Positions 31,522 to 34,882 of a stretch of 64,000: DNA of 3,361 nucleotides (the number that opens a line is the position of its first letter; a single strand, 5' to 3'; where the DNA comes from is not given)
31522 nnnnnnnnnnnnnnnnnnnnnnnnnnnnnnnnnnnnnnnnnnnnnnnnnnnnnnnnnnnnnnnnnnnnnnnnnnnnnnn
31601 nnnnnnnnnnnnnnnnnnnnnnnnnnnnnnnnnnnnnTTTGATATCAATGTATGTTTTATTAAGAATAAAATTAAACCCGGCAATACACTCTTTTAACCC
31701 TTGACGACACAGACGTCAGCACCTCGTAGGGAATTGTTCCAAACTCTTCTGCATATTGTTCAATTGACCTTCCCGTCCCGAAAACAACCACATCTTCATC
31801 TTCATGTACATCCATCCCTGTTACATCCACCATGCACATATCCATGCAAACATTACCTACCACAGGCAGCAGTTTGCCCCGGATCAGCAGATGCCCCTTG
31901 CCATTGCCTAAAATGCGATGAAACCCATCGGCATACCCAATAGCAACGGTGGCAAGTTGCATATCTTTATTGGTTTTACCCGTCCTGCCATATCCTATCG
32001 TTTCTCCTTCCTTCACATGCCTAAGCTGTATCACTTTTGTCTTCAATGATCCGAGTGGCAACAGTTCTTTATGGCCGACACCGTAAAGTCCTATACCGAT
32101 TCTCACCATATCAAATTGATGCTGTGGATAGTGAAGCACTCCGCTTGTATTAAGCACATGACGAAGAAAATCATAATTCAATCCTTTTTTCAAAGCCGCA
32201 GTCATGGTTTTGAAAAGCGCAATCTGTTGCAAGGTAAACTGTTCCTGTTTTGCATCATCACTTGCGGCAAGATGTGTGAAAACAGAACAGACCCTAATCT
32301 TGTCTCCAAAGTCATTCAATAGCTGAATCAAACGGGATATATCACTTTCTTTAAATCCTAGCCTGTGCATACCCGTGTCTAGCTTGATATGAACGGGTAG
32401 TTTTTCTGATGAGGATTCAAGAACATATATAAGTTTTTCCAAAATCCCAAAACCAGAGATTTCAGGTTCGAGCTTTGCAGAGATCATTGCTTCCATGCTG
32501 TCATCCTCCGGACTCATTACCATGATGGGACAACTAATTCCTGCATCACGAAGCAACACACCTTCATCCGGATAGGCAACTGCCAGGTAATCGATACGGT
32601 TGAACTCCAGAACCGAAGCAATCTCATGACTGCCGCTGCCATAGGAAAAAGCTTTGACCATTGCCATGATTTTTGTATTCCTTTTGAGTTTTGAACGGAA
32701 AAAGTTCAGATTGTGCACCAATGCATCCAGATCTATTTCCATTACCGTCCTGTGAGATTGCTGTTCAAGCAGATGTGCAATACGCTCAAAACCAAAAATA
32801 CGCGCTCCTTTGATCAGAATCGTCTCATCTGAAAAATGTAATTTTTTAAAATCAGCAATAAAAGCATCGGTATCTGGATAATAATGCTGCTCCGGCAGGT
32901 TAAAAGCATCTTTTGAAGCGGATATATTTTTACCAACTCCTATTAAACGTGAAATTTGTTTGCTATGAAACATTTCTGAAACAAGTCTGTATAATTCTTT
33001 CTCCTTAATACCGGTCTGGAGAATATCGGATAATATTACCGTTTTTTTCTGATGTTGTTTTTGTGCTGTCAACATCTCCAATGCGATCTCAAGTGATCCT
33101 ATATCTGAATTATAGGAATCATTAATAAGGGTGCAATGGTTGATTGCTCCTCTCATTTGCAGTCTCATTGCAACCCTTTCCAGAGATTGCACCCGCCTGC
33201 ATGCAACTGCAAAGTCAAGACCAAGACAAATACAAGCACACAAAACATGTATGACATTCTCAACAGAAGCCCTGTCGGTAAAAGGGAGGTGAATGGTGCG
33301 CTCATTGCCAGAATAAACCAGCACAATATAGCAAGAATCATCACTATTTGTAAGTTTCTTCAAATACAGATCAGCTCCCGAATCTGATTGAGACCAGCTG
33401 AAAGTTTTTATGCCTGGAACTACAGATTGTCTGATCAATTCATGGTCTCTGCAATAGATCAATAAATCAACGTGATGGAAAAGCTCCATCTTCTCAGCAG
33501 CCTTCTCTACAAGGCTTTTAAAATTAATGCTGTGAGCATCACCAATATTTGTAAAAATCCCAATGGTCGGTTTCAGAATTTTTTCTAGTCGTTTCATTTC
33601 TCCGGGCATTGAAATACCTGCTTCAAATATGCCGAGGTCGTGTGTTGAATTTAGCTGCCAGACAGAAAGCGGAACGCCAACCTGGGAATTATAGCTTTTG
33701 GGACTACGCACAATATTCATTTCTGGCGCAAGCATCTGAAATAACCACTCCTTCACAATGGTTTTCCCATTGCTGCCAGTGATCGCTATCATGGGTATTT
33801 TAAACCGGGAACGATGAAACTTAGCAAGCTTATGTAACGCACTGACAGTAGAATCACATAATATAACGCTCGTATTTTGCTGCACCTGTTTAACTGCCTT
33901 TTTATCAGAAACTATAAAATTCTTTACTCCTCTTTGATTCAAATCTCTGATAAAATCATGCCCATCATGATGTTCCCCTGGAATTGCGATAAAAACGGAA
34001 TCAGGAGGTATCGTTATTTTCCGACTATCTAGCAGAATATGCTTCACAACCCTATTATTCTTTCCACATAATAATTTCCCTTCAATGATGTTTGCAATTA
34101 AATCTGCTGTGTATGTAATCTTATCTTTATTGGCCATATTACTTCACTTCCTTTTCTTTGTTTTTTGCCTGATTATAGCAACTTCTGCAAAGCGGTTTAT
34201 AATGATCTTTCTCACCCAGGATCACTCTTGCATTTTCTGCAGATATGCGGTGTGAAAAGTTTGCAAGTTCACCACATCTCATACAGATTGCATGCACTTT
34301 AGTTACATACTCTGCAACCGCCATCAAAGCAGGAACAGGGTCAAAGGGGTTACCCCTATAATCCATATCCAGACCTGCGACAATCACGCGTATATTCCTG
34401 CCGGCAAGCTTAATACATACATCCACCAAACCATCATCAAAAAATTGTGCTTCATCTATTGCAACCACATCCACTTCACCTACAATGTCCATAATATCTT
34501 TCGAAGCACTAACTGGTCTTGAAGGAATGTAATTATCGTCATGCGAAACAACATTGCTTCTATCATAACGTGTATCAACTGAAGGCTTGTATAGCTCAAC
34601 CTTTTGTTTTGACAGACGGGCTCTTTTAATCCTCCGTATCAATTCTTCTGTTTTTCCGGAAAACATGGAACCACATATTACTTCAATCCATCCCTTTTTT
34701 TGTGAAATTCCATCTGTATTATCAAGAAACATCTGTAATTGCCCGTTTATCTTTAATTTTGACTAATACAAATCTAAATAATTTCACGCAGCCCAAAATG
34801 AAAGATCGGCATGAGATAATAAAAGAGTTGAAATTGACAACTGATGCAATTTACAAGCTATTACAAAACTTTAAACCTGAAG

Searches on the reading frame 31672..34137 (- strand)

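Call 59: search_protein_families(library=pfam, proteins=[window:31672-34137:-], max_evalue=0.00001)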
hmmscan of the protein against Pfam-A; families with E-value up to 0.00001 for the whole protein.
window:31672-34137:- (821 aa): 5 families
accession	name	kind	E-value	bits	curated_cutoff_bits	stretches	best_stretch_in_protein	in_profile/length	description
PF01168.26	Ala_racemase_N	-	3.1e-55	187.7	24.1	1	468-687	1-218/220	Alanine racemase, N-terminal domain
PF00842.27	Ala_racemase_C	-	6.2e-43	145.9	25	1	697-818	3-127/127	Alanine racemase, C-terminal domain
PF08245.18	Mur_ligase_M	-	2.6e-26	93.3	24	1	119-301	1-199/200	Mur ligase middle domain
PF02875.26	Mur_ligase_C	-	1.2e-07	33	28.4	1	324-446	1-127/127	Mur ligase, glutamate ligase domain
PF01225.30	Mur_ligase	-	1e-06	29.5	21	1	31-104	2-90/95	Mur ligase family, catalytic domain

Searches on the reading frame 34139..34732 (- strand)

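Call 58: search_protein_families(library=pfam, proteins=[window:34139-34732:-], max_evalue=0.00001)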
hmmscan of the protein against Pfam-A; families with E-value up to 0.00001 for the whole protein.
window:34139-34732:- (197 aa): 1 family
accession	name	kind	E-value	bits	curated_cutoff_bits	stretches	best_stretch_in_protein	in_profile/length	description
PF00265.24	TK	-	8.7e-56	189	20.6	1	14-186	1-176/176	Thymidine kinase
